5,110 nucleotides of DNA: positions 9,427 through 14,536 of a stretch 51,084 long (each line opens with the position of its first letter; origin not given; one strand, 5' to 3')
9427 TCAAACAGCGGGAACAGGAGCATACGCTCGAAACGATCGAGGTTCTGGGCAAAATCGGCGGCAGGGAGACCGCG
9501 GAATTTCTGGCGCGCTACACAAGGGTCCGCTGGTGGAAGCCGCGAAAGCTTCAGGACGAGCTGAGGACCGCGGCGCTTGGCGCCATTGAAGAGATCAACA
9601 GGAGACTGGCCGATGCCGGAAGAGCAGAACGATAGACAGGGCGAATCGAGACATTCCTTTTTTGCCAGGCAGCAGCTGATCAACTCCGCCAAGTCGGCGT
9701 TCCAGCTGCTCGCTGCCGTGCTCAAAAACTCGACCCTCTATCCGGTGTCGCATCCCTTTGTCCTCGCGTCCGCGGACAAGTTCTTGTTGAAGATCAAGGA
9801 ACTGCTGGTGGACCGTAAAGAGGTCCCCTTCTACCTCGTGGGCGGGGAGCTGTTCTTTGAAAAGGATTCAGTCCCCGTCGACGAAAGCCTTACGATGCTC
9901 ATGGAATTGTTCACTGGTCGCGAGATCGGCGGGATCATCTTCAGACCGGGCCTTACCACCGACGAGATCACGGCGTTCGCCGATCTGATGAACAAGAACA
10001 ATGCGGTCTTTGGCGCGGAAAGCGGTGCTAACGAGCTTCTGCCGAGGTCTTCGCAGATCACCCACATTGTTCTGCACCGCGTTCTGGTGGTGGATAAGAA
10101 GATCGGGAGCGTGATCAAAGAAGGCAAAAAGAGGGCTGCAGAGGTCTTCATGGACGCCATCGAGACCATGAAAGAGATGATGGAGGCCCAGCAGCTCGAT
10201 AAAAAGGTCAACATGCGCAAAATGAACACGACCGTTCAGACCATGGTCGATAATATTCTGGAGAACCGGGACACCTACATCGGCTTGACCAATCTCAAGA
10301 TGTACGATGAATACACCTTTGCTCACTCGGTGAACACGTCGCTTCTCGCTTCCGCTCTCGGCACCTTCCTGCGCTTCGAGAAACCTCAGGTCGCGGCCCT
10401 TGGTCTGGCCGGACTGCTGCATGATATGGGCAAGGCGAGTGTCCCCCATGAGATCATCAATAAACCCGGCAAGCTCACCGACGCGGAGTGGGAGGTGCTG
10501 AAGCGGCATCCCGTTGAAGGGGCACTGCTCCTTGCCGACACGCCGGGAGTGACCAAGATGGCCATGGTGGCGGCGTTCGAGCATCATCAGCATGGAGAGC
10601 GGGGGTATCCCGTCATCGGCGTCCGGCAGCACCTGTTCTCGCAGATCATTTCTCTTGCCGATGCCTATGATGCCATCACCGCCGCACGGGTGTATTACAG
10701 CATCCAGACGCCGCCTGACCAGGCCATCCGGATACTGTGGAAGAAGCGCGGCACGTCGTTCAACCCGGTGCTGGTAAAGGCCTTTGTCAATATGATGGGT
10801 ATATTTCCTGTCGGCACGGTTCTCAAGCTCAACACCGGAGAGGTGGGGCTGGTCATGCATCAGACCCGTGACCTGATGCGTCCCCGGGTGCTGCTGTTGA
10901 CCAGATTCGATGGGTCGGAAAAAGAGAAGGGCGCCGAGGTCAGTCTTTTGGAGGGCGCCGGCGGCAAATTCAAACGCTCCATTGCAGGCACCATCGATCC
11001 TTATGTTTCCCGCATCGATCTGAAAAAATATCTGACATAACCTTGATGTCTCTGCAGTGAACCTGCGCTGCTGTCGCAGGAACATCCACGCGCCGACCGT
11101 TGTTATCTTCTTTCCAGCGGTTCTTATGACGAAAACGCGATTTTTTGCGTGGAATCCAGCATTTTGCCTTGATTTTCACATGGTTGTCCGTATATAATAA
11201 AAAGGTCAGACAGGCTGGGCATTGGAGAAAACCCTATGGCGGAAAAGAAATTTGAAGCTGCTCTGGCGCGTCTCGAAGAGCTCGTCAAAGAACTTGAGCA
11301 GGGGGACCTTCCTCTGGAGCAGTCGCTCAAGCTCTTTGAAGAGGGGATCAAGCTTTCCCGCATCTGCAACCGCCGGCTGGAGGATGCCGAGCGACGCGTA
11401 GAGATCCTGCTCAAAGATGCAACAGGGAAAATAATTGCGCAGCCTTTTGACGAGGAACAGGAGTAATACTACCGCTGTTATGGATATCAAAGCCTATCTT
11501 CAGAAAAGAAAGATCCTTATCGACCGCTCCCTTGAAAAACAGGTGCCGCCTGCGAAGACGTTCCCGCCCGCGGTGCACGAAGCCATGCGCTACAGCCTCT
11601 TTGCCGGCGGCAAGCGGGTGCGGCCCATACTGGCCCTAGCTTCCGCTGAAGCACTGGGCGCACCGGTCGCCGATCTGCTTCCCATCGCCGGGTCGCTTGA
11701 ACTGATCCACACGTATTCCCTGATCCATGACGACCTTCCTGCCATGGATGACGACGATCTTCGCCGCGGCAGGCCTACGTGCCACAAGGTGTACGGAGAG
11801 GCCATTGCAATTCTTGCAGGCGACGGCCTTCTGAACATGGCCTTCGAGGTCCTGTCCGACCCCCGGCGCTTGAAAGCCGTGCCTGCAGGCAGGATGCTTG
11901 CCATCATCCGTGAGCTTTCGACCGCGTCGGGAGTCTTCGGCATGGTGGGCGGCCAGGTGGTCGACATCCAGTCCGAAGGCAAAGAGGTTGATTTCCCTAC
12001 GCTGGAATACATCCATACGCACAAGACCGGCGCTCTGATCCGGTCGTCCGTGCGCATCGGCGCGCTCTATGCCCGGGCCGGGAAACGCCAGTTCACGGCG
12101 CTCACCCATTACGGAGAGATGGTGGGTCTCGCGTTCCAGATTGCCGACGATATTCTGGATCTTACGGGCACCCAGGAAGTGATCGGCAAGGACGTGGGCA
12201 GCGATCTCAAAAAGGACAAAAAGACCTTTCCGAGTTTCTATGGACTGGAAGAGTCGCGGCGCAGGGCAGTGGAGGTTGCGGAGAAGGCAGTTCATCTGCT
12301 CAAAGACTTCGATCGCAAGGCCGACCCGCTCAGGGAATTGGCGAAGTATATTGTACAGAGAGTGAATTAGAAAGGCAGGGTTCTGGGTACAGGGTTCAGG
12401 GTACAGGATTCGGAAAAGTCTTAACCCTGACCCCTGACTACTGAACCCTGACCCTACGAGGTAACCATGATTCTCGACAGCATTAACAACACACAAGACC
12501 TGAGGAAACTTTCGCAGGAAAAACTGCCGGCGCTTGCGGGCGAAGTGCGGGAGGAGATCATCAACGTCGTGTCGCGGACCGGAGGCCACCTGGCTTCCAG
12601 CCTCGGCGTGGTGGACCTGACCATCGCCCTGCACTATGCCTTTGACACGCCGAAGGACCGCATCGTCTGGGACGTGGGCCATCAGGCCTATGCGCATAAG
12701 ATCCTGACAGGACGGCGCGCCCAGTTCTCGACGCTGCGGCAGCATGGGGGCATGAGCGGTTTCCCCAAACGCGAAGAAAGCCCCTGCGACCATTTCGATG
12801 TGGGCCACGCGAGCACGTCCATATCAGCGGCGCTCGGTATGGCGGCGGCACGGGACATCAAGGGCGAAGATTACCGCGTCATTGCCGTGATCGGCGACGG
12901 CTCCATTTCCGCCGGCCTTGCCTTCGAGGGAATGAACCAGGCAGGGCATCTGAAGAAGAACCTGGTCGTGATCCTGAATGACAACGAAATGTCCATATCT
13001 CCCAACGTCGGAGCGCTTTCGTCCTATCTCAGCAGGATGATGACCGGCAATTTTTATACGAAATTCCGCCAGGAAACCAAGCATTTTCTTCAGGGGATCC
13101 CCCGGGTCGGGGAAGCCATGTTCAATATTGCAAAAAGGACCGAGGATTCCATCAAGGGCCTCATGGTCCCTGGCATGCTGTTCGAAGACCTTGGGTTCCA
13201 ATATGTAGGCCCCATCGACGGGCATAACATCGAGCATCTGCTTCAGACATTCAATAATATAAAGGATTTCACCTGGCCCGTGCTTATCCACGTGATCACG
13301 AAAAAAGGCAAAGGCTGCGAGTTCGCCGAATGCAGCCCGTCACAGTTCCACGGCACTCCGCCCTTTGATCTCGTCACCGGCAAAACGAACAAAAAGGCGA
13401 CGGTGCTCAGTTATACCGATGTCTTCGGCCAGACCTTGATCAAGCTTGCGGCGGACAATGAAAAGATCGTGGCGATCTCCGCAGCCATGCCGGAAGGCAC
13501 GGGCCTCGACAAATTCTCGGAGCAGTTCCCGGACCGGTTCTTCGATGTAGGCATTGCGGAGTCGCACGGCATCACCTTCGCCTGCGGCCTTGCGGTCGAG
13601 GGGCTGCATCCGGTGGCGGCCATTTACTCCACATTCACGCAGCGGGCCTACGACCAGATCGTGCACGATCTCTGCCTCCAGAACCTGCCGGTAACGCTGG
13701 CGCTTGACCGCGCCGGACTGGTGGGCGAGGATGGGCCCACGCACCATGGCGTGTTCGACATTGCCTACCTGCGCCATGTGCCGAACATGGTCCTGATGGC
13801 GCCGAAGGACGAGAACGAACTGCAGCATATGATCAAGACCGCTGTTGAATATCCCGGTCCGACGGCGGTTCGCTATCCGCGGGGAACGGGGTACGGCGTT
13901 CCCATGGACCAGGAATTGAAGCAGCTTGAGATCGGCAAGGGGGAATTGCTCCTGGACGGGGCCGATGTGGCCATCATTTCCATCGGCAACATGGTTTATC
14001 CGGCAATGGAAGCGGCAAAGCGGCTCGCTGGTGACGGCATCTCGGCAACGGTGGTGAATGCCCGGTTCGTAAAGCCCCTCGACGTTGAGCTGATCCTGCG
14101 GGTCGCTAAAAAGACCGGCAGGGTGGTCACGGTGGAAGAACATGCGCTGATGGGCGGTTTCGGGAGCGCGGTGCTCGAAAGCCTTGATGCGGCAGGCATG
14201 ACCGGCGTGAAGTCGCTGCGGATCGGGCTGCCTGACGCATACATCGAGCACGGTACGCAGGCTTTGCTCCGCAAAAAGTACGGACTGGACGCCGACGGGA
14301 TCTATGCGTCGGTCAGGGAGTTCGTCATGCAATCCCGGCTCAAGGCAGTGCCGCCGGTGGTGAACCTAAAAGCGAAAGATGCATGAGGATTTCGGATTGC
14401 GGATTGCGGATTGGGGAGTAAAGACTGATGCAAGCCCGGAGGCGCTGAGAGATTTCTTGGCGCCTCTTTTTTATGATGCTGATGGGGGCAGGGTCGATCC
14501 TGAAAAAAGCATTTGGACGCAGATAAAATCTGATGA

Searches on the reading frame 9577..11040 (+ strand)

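Call 31: search_protein_families(library=pfam, proteins=[window:9577-11040:+], max_evalue=0.0001)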
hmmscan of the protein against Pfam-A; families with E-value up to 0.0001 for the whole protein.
window:9577-11040:+ (487 aa): 2 families
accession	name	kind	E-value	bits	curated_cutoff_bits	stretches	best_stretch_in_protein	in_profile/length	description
PF13487.12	HD_5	-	1.2e-19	71.1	27.2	1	240-397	7-168/170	HD domain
PF01966.28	HD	-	1.2e-13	51.8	22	1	247-366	1-115/116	HD domain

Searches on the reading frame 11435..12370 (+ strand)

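Call 31: search_protein_families(library=pfam, proteins=[window:11435-12370:+], max_evalue=0.0001)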
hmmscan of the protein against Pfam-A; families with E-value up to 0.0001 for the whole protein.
window:11435-12370:+ (311 aa): 1 family
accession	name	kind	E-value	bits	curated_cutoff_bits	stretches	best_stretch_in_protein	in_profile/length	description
PF00348.22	polyprenyl_synt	-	7.6e-61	205.9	27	1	46-283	3-231/251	Polyprenyl synthetase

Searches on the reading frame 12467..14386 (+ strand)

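Call 31: search_protein_families(library=pfam, proteins=[window:12467-14386:+], max_evalue=0.0001)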
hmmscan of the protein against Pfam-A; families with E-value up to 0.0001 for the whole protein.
window:12467-14386:+ (639 aa): 5 families
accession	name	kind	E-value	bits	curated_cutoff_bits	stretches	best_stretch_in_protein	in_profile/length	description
PF13292.11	DXP_synthase_N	-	2.7e-128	427.4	21.2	1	3-278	1-274/274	1-deoxy-D-xylulose-5-phosphate synthase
PF02779.29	Transket_pyr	-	8.6e-50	169.2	27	1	314-473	3-170/174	Transketolase, pyrimidine binding domain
PF02780.25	Transketolase_C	-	9.7e-36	122.9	25.9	1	490-612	1-124/124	Transketolase, C-terminal domain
PF00456.26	Transketolase_N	-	4.4e-06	26.3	22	1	38-181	21-191/334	Transketolase, thiamine diphosphate binding domain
PF00676.26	E1_dh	-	4.2e-05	23.1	22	1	117-179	107-167/300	Dehydrogenase E1 component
